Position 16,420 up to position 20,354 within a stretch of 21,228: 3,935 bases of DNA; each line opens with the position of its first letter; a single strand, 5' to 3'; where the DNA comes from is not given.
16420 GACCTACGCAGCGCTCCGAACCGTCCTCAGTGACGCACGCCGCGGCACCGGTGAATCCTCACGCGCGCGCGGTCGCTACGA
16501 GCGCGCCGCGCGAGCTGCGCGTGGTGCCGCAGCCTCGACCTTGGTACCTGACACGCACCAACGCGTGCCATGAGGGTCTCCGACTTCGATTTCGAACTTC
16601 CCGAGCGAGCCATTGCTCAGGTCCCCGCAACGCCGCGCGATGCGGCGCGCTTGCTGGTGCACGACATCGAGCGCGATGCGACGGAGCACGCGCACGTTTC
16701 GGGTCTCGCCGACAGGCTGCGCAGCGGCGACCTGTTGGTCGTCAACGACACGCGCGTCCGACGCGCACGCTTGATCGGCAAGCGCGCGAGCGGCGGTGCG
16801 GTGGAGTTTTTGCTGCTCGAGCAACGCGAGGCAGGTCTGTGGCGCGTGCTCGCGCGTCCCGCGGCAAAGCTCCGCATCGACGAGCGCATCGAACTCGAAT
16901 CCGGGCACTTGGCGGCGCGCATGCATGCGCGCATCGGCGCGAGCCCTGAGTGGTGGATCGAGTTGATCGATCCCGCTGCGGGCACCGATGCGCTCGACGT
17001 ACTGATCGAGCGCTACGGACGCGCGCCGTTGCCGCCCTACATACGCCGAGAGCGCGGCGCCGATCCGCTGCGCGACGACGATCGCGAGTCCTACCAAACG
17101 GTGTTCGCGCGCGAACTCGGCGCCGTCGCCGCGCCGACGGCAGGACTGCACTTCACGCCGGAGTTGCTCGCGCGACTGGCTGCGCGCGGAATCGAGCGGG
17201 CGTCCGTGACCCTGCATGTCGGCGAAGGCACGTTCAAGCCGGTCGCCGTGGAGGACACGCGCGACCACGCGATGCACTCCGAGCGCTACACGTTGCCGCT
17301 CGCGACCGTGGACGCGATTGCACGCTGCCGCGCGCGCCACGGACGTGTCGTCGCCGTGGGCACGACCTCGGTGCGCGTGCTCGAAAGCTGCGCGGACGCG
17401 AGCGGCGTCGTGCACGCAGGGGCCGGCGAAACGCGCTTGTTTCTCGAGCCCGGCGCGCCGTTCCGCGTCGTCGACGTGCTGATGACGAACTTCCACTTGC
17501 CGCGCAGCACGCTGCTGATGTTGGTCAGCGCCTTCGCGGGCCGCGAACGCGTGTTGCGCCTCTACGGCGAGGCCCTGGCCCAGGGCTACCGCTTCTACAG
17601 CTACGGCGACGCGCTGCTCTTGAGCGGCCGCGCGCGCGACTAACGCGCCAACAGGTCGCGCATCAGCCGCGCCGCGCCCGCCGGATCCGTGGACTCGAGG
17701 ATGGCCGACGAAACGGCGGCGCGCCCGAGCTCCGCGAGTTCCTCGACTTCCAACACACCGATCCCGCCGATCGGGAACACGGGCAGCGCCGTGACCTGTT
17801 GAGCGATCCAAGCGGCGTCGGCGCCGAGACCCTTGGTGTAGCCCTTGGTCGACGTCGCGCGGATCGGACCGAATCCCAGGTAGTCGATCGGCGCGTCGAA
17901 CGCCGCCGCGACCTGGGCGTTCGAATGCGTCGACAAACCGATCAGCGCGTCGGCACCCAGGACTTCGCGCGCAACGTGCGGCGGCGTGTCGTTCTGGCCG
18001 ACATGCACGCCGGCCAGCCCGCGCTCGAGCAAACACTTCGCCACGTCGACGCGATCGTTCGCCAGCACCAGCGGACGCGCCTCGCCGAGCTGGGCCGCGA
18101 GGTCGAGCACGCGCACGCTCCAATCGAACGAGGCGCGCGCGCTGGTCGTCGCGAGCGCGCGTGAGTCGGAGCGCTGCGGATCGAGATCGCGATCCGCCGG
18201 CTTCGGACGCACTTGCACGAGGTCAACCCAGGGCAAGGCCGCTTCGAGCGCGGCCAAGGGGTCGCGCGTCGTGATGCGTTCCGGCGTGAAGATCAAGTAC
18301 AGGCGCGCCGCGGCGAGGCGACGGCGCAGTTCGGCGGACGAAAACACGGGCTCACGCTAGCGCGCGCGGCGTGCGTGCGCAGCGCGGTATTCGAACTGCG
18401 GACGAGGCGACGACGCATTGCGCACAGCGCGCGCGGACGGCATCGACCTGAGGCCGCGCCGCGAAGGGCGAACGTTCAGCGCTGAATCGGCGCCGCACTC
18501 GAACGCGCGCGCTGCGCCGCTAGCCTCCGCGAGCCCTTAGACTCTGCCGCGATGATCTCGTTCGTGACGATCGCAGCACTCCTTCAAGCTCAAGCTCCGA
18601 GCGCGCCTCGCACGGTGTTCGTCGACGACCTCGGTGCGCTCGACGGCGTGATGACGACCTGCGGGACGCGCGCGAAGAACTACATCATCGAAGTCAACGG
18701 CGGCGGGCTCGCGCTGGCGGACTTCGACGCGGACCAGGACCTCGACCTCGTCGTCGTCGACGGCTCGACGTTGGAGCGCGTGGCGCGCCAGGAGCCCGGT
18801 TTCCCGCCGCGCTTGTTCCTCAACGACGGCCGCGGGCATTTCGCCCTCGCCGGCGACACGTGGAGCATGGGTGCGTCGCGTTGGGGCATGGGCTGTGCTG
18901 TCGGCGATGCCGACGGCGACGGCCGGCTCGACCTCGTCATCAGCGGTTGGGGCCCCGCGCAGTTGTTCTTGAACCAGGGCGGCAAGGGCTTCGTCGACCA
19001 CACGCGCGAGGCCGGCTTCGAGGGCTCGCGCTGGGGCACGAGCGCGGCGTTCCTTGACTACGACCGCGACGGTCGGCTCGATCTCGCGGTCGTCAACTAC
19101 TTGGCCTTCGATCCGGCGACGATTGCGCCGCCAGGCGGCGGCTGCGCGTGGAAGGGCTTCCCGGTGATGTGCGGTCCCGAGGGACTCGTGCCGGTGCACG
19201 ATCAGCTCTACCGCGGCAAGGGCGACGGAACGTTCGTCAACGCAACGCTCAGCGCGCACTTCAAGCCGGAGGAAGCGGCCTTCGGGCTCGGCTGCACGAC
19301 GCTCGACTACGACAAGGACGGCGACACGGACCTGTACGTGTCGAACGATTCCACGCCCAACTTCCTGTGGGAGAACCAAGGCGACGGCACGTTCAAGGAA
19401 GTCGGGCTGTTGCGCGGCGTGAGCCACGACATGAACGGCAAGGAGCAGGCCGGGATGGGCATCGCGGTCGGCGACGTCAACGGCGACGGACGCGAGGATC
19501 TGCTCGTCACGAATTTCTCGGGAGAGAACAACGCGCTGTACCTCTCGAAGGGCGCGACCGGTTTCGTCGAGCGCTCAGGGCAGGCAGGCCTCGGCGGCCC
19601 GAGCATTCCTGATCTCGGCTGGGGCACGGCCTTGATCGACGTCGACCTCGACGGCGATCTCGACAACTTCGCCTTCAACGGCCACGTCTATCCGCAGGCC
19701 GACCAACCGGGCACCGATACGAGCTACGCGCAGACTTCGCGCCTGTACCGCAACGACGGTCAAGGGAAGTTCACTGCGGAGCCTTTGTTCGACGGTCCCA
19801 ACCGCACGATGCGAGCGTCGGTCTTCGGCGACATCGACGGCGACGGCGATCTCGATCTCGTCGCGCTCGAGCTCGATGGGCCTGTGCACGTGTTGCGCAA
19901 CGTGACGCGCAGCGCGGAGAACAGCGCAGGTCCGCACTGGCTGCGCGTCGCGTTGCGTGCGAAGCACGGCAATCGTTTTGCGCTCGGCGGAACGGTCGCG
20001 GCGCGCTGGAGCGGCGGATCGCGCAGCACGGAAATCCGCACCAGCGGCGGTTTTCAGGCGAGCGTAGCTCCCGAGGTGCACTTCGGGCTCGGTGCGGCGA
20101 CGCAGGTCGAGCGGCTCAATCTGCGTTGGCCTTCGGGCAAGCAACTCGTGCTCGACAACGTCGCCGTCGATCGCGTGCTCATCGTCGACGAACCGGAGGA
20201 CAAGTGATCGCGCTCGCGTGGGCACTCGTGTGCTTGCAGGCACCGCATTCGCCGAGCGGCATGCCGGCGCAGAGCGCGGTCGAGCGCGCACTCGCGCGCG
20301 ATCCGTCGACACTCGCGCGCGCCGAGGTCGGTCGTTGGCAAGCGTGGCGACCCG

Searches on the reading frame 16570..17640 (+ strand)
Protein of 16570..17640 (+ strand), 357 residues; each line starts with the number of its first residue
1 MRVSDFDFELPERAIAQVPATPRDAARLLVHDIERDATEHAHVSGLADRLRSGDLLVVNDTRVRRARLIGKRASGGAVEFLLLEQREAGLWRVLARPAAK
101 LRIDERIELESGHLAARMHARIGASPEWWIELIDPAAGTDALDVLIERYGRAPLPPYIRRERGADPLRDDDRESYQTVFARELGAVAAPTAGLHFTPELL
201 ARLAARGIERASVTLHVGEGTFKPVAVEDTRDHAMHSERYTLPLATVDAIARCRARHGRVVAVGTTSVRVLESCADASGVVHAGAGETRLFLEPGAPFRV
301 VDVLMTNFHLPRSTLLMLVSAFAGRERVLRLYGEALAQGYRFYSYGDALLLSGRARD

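Call 8: search_protein_families(library=pfam, proteins=[window:16570-17640:+], max_evalue=0.001)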
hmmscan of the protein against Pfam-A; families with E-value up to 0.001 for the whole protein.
window:16570-17640:+ (357 aa): 1 family
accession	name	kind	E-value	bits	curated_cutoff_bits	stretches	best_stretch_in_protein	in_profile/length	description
PF02547.20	Queuosine_synth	-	1.9e-122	408.8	25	1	3-351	1-322/322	Queuosine biosynthesis protein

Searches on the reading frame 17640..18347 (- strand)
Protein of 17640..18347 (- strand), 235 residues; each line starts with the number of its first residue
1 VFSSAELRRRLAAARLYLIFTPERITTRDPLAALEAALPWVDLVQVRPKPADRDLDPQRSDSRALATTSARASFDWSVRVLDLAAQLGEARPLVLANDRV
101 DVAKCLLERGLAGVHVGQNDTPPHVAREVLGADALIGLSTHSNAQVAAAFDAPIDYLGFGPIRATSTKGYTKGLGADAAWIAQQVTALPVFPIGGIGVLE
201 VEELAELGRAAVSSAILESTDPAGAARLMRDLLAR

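Call 8: search_protein_families(library=pfam, proteins=[window:17640-18347:-], max_evalue=0.001)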
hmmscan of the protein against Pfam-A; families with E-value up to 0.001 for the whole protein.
window:17640-18347:- (235 aa): 1 family
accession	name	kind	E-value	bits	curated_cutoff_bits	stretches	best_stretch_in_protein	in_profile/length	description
PF02581.23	TMP-TENI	-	3.1e-31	108.6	27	1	16-216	1-180/180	Thiamine monophosphate synthase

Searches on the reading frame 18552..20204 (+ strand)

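Call 8: search_protein_families(library=pfam, proteins=[window:18552-20204:+], max_evalue=0.001)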
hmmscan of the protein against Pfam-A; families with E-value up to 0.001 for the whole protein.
window:18552-20204:+ (551 aa): 3 families
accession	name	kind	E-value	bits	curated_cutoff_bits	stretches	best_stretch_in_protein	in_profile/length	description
PF13517.12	FG-GAP_3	-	1.2e-46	157.5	26.9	6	252-319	1-61/61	FG-GAP-like repeat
PF07593.17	UnbV_ASPIC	-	3.7e-17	62.4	23.4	1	477-543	1-67/68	ASPIC and UnbV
PF01839.29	FG-GAP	-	1e-15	57.6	22.1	1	301-328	2-33/37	FG-GAP repeat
